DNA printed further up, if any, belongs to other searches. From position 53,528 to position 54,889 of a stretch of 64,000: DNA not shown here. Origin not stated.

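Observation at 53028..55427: O-methyltransferase / TIR-pseudoSTAND / ParDE cluster: a compact TIR protein whose NTPase motifs are degenerate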

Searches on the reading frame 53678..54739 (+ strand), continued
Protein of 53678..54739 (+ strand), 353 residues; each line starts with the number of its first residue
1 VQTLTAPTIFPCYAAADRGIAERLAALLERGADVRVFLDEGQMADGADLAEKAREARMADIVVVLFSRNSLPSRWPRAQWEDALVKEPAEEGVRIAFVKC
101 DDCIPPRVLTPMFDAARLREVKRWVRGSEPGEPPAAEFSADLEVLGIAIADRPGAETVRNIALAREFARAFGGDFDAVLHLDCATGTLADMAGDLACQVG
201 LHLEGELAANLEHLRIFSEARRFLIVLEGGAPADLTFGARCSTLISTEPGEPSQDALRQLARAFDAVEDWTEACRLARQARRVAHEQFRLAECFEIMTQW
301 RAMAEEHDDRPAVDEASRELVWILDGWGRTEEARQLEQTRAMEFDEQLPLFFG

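Call 15: predict_structure(alignment_id=A1)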
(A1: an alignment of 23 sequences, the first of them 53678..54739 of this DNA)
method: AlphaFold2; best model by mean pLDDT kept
length: 353 residues; sequences in the alignment: 23
mean_pLDDT: 88.9   pTM: 0.80
mean pLDDT of the five models: 88.9, 88.8, 88.4, 87.1, 86.7
residues with pLDDT >= 90: 220; 70-90: 108; 50-70: 19; < 50: 6
segments of 3 or more residues with pLDDT < 50: 1-4
pLDDT, mean of each block of 10 residues (from residue 1): 64 93 90 86 86 89 90 67 87 91 83 87 81 82 89 92 94 91 94 95 93 95 95 92 96 94 96 98 96 98 96 96 96 91 63 48
secondary structure, 60 per line:
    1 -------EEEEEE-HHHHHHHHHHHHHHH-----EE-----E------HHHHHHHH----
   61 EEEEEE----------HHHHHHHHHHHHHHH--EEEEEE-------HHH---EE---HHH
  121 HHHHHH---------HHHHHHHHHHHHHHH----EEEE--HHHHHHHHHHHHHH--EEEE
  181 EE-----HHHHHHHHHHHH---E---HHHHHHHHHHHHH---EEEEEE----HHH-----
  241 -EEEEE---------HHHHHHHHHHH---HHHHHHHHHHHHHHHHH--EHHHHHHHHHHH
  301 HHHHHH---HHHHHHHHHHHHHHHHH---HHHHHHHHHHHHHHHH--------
elements in order: E8-13 H15-29 H49-56 E61-66 H77-91 E94-99 H118-126 H136-150 E155-158 H161-174 E177-182 H188-199 H207-219 E223-228 E242-246 H256-266 H270-286 H290-306 H310-326 H330-345

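Call 19: fold_search(model_id=the predicted structure, library=pdb)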
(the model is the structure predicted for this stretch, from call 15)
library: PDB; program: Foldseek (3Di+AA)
matches with E <= 10: 1154; with E <= 0.001: 0
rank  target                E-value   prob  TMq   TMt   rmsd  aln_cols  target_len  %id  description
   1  6j5t_C                1.7e-03  0.92  0.27  0.13  25.9       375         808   13  Reconstitution and structure of a plant NLR resistosome conferring immunity (released 2019-03-20)
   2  6j6i_C                1.9e-03  0.99  0.27  0.13  24.4       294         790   12  Reconstitution and structure of a plant NLR resistosome conferring immunity (released 2019-03-20)
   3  4lzp_A                2.9e-03  1.00  0.28  0.55   3.9       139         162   19  Structure of the TIR domain of the immunosuppressor BtpA from Brucella (released 2013-11-06)
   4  3h16_D                3.3e-03  1.00  0.28  0.69   3.3       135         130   17  Crystal structure of a bacteria TIR domain, PdTIR from Paracoccus denitrificans (released 2009-06-16)
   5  4lqc_B                3.3e-03  1.00  0.26  0.62   4.0       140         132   17  The crystal structures of the Brucella protein TcpB and the TLR adaptor protein TIRAP show structural differences in m (released 2013-12-04)
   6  4lzp_D                3.7e-03  1.00  0.27  0.65   3.4       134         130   16  Structure of the TIR domain of the immunosuppressor BtpA from Brucella (released 2013-11-06)
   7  4c7m_B                3.9e-03  1.00  0.28  0.69   3.2       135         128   18  The crystal structure of TcpB or BtpA TIR domain (released 2013-12-04)
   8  4c7m_D                4.4e-03  1.00  0.23  0.59   5.8       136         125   15  The crystal structure of TcpB or BtpA TIR domain (released 2013-12-04)
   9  4lzp_B                4.7e-03  1.00  0.27  0.65   3.6       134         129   16  Structure of the TIR domain of the immunosuppressor BtpA from Brucella (released 2013-11-06)
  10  4lqc_A                4.7e-03  1.00  0.22  0.55   5.9       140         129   16  The crystal structures of the Brucella protein TcpB and the TLR adaptor protein TIRAP show structural differences in m (released 2013-12-04)
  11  4c7m_A                5.0e-03  1.00  0.22  0.54   6.7       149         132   13  The crystal structure of TcpB or BtpA TIR domain (released 2013-12-04)
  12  7uxr_A                7.1e-03  1.00  0.30  0.67   3.2       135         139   16  Crystal structure of the BtTir TIR domain (released 2022-09-07)
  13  3h16_B                9.1e-03  1.00  0.27  0.62   4.2       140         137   18  Crystal structure of a bacteria TIR domain, PdTIR from Paracoccus denitrificans (released 2009-06-16)
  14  7b6h                  9.1e-03  0.28  0.15  0.10  22.3       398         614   10  Drosophila melanogaster TRAPP C11 subunits region 1 to 718 (released 2021-06-09)
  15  4lzp_C                1.0e-02  1.00  0.27  0.54   4.0       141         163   17  Structure of the TIR domain of the immunosuppressor BtpA from Brucella (released 2013-11-06)
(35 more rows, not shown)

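Call 20: search_protein_families(library=ncbifam, proteins=[window:53678-54739:+], max_evalue=0.01)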
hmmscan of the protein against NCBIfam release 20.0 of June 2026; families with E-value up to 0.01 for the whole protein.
window:53678-54739:+ (353 aa): 2 families
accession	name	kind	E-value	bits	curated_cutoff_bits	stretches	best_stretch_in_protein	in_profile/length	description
NF040586.1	FxSxx_TPR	equivalog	0.00026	19.6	300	0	163-228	41-111/830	FxSxx-COOH system tetratricopeptide repeat protein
NF042941.1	Retron_TIR_antiphage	equivalog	0.0044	15.9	600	1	8-88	341-422/464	TIR domain-containing anti-phage reverse transcriptase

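Call 25: search_solved_structures(query=P0190, max_evalue=0.001, show_alignments=1)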
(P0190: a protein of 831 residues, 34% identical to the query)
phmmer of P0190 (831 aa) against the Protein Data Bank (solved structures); distinct sequences matched with E-value up to 0.001: 26.
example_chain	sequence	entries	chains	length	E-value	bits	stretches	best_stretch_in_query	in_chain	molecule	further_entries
6hc2_A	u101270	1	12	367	5.4e-22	80.9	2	553-736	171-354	G-protein-signaling modulator 2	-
3sf4_A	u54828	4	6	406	6.4e-22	80.6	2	553-737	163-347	G-protein-signaling modulator 2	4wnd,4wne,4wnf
4wng_A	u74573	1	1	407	8.2e-22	80.3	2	553-737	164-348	G-protein-signaling modulator 2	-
5a6c_A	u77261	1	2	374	1.5e-21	79.5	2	553-735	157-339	G-PROTEIN-SIGNALING MODULATOR 2, AFADIN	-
3ro2_A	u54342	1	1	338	1.1e-20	76.5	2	552-732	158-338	G-protein-signaling modulator 2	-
4g2v_A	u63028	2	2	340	1.1e-20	76.5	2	552-732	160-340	G-protein-signaling modulator 2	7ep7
5a7d_B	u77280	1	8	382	3.7e-19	71.5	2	634-812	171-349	PINS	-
4a1s_A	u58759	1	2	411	7.6e-19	70.5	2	633-785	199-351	PARTNER OF INSCUTEABLE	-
4jhr_A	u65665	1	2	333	1.6e-16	62.8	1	552-733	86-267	G-protein-signaling modulator 2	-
8k60_I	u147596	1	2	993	4.3e-10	41.5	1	144-825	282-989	Regulatory protein AfsR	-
7uxr_A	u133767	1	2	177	1.4e-09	39.8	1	11-100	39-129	TIR domain protein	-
3ro3_A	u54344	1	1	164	1.6e-09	39.6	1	571-732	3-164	G-protein-signaling modulator 2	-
8jke_I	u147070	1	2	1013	3.9e-09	38.4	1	145-825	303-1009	Regulatory protein AfsR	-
9m0n_A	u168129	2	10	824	3.8e-08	35.1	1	12-189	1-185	Tetratricopeptide repeat protein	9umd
7uwg_A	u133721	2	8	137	6.6e-08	34.3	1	14-99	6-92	Molecular chaperone Tir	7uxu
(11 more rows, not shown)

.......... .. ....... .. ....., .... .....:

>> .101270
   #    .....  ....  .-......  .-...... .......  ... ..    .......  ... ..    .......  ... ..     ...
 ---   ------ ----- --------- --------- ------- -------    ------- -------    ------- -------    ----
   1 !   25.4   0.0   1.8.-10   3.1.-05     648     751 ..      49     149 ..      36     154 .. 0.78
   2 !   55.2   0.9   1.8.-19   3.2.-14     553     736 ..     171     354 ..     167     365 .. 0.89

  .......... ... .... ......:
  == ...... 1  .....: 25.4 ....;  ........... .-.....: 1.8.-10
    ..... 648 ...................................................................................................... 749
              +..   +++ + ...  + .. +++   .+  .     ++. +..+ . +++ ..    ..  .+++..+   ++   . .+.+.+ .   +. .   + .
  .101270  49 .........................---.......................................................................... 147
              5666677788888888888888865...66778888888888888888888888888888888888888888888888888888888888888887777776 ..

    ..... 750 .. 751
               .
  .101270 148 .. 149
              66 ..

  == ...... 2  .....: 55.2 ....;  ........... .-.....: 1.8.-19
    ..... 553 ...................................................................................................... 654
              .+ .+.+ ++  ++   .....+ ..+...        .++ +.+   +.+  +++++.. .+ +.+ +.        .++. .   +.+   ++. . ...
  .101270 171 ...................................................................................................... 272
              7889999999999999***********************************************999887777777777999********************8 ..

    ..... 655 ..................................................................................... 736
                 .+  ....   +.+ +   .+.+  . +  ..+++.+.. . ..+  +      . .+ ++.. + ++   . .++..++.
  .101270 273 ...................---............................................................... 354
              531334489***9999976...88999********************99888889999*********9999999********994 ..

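Call 29: find_related_loci(query=A4, collection=genome_contigs, flank=6000)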
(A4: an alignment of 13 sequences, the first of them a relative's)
Query A4 (506 aa) in genome_contigs; peptide patterns used: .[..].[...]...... (x = any residue, [..] = any of these).
600 stretches matched a pattern (row limit reached: there are more); 89 encode a relative of the query (tblastn E <= 1e-3); the best 80 are kept; 80 distinct loci.
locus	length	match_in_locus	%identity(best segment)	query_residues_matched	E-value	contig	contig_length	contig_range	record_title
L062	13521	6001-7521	82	1-502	0e+0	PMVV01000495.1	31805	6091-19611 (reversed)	MAG: Bryobacterales bacterium isolate bog_159 73.20110700_S2D.32_contig_6842, whole genome shotgun sequence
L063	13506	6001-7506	79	1-501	0e+0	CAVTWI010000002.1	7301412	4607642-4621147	MAG: Bryobacterales bacterium isolate MFD09671.bin.2.104 genome assembly, contig: contig_3048, whole genome shotgun sequ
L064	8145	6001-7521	83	1-502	0e+0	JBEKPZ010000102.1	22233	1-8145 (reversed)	MAG: Bryobacteraceae bacterium isolate SPRUCE 476 SPRUCE_476_102, whole genome shotgun sequence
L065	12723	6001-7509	81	1-501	0e+0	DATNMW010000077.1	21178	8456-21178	MAG TPA_asm: Bryobacteraceae bacterium isolate SMAG_U11489 k141_786553, whole genome shotgun sequence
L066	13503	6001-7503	82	1-501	0e+0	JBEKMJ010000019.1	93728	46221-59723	MAG: Bryobacteraceae bacterium isolate SPRUCE 391 SPRUCE_391_19, whole genome shotgun sequence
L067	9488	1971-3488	80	1-501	0e+0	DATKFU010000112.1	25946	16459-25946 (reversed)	MAG TPA_asm: Bryobacteraceae bacterium isolate SMAG_U14533 k141_261055, whole genome shotgun sequence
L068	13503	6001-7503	77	1-501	0e+0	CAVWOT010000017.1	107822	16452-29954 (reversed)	MAG: Bryobacterales bacterium isolate MFD09567.bin.2.8 genome assembly, contig: contig_38189, whole genome shotgun seque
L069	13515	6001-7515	79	1-504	0e+0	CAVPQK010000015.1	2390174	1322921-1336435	MAG: Bryobacterales bacterium isolate MFD00082.bin.1.148 genome assembly, contig: contig_2743, whole genome shotgun sequ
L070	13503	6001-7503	77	1-501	0e+0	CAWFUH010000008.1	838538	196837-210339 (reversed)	MAG: Bryobacterales bacterium isolate MFD00731.bin.1.153 genome assembly, contig: contig_4013, whole genome shotgun sequ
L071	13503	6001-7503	73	1-501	0e+0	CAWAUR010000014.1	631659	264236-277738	MAG: Bryobacterales bacterium isolate MFD09567.bin.1.40 genome assembly, contig: contig_33545, whole genome shotgun sequ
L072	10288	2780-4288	71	1-501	0e+0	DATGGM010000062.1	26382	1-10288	MAG TPA_asm: Bryobacteraceae bacterium isolate SMAG_U9754 k141_1267837, whole genome shotgun sequence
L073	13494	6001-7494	69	1-500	0e+0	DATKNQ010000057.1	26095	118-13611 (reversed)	MAG TPA_asm: Bryobacteraceae bacterium isolate SMAG_U14741 k141_3117253, whole genome shotgun sequence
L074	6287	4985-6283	81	1-433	0e+0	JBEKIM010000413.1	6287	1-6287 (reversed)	MAG: Bryobacteraceae bacterium isolate SPRUCE 2 SPRUCE_2_413, whole genome shotgun sequence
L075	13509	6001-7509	68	1-501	0e+0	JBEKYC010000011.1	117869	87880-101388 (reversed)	MAG: Bryobacteraceae bacterium isolate SPRUCE 666 SPRUCE_666_11, whole genome shotgun sequence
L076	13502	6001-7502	78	1-501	0e+0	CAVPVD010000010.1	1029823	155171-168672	MAG: Bryobacterales bacterium isolate MFD00082.bin.2.118 genome assembly, contig: contig_5576, whole genome shotgun sequ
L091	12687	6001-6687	45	1-228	1e-54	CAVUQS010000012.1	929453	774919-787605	MAG: Bryobacterales bacterium isolate MFD01633.bin.1.226 genome assembly, contig: contig_16621, whole genome shotgun seq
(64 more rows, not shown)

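Call 35: search_protein_families(library=pfam, proteins=[L003:4074-5333:+, L008:7600-8256:-, L057:7895-9253:-, P0139, P0190, P0155], max_evalue=0.01)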
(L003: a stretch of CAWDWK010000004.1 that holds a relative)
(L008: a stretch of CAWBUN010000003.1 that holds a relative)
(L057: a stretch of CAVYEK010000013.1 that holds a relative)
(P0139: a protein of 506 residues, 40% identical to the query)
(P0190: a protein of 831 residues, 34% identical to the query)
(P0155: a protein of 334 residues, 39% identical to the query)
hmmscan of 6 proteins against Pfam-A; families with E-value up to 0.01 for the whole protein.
L003:4074-5333:+ (420 aa): 1 family
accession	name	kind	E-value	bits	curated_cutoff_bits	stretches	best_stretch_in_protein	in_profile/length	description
PF01566.24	Nramp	-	7e-90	302.1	29.8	1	31-394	1-355/357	Natural resistance-associated macrophage protein-like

L008:7600-8256:- (219 aa): 7 families
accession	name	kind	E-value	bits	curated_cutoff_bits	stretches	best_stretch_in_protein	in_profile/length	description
PF00072.30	Response_reg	-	1e-29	103.4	30.2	1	14-126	1-111/111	Response regulator receiver domain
PF00196.25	GerE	-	3.7e-22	78.2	23.5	1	157-212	2-57/57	Bacterial regulatory proteins, luxR family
PF08281.18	Sigma70_r4_2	-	8.3e-08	32.2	25.7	1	155-200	8-54/54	Sigma-70, region 4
PF04545.22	Sigma70_r4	-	0.00024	21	24.1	1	156-200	3-48/50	Sigma-70, region 4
PF16968.11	TadZ_N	-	0.0025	17.9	26.4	1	78-130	69-121/133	Pilus assembly protein TadZ N-terminal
PF13384.12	HTH_23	-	0.0042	17.3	24.6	0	163-190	8-35/50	Homeodomain-like domain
PF02310.24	B12-binding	-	0.0081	16.4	32.1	0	26-89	28-85/121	B12 binding domain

L057:7895-9253:- (453 aa): 4 families
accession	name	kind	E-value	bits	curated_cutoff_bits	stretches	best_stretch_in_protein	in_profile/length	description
PF02518.31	HATPase_c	-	9.1e-14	52.3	26.4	1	349-444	3-110/111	Histidine kinase-, DNA gyrase B-, and HSP90-like ATPase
PF07730.19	HisKA_3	-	3e-09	37.7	24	1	250-308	3-66/68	Histidine kinase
PF13581.12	HATPase_c_2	-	1.5e-06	28.7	27.4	1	349-413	29-104/127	Histidine kinase-like ATPase domain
PF12729.13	4HB_MCP_1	-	0.00032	20.7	27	1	27-114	7-94/181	Four helix bundle sensory module for signal transduction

P0139 (506 aa): 7 families
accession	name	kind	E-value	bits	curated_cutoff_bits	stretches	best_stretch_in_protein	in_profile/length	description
PF13676.11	TIR_2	-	9.8e-16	58.8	28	1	4-121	1-119/122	TIR domain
PF13401.12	AAA_22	-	1e-06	29.6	27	1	164-248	4-93/130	AAA domain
PF00931.28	NB-ARC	-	1.2e-06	28.4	23.5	1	156-279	7-146/248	NB-ARC domain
PF05729.18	NACHT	-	3.9e-05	24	26.7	1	170-248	5-90/167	NACHT domain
PF13191.12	AAA_16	-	4.2e-05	24.5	32.6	1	147-280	2-123/167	AAA ATPase domain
PF13604.12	AAA_30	-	0.0008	19.6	27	1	156-252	9-101/191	AAA domain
PF20703.3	nSTAND1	-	0.0012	19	27.1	1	138-247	7-123/379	Novel STAND NTPase 1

P0190 (831 aa): 15 families
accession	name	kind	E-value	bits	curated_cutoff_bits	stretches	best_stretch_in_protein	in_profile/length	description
PF13676.11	TIR_2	-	2e-27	96.6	28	1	15-133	1-120/122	TIR domain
PF13424.12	TPR_12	-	1.7e-18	67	30.1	5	738-809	4-77/77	Tetratricopeptide repeat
PF00931.28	NB-ARC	-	1.8e-12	47.5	23.5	1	162-322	2-183/248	NB-ARC domain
PF13181.12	TPR_8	-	7.3e-09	35.5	25.7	0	698-718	2-22/34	Tetratricopeptide repeat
PF13176.12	TPR_7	-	2.4e-08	33.8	27.9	0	619-654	1-36/36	Tetratricopeptide repeat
PF13191.12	AAA_16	-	6.2e-08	33.8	32.6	1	158-241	2-121/167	AAA ATPase domain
PF00515.34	TPR_1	-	1.4e-07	31.5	27.8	0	579-602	3-26/34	Tetratricopeptide repeat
PF13401.12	AAA_22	-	8.9e-06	26.5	27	1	180-261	9-95/130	AAA domain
PF13374.12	TPR_10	-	2.3e-05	24.7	27.5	1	782-810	7-35/42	Tetratricopeptide repeat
PF09263.16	PEX-2N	-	5.6e-05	23.8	30.5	0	534-577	29-72/83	Peroxisome biogenesis factor 1, N-terminal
PF01582.25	TIR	-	0.00065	20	21.3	1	16-90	5-81/179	TIR domain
PF01637.24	ATPase_2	-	0.0019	18.5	33.2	1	158-214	1-59/225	ATPase domain predominantly from Archaea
PF05729.18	NACHT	-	0.0022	18.3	26.7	1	178-263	2-94/167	NACHT domain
PF10137.14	CAP12-PCTIR_TIR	-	0.0026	18.2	24.7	1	15-79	2-66/119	CAP12/Pycsar effector protein, TIR domain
PF24885.1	TPR_NPHP3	-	0.0097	15.8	100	0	584-647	148-213/239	Nephrocystin-3 TPR domain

P0155 (334 aa): 1 family
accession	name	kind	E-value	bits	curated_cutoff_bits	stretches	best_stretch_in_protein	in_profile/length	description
PF13676.11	TIR_2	-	4.6e-12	46.9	28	1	6-116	1-110/122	TIR domain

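Call 40: search_solved_structures(query=A2, max_evalue=0.01, show_alignments=0)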
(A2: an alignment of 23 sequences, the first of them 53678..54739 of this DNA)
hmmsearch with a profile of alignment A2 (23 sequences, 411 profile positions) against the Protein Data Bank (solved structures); distinct sequences matched with E-value up to 0.01: 37.
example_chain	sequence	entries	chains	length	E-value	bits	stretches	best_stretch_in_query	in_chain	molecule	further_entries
3ub4_A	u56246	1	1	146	7.6e-12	47.9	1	8-134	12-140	Toll/interleukin-1 receptor domain-containing adapter protein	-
7uxr_A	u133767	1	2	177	1.7e-11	46.8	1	8-92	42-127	TIR domain protein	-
4lqd_A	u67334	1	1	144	2.2e-11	46.4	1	8-134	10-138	Toll/interleukin-1 receptor domain-containing adapter protein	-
2y92_A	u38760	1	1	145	2.3e-11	46.3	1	8-134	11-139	TOLL/INTERLEUKIN-1 RECEPTOR DOMAIN-CONTAINING ADAPTER PROTEIN,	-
8jzm_A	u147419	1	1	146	2.3e-11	46.3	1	8-134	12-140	Toll/interleukin-1 receptor domain-containing adapter protein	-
3ub2_A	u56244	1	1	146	2.3e-11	46.3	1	8-134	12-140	Toll/interleukin-1 receptor domain-containing adapter protein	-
4fz5_A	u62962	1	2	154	2.8e-11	46.1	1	8-134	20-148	Toll/interleukin-1 receptor domain-containing adapter protein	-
5uzb_A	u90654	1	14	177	4.3e-11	45.4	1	8-134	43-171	Toll/interleukin-1 receptor domain-containing adapter protein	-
9fqm_B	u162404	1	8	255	1.2e-10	44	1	8-134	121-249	Toll/interleukin-1 receptor domain-containing adapter protein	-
2ndh_A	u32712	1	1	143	1.2e-10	43.9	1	8-134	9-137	Toll/interleukin-1 receptor domain-containing adapter protein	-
3ub3_A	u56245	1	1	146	7.6e-10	41.3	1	8-134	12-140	Toll/interleukin-1 receptor domain-containing adapter protein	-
3h16_A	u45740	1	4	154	1.4e-08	37.1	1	7-80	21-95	TIR protein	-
7uwg_A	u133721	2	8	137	1.9e-08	36.7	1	8-79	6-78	Molecular chaperone Tir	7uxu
8g83_A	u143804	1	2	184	3.7e-08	35.8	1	8-79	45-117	NAD(+) hydrolase AbTIR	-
9m0n_A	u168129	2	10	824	5e-08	35.4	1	6-167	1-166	Tetratricopeptide repeat protein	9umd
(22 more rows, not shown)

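Call 55: find_related_loci(query=A1, collection=viral_contigs, flank=3000)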
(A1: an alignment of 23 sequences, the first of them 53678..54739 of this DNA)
Query A1 (353 aa) in viral_contigs; peptide patterns used: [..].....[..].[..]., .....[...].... (x = any residue, [..] = any of these).
26 stretches matched a pattern; 1 encode a relative of the query (tblastn E <= 1e-3); 1 distinct loci.
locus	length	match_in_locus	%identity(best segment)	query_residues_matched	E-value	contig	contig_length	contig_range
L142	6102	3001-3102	47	50-83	2e-5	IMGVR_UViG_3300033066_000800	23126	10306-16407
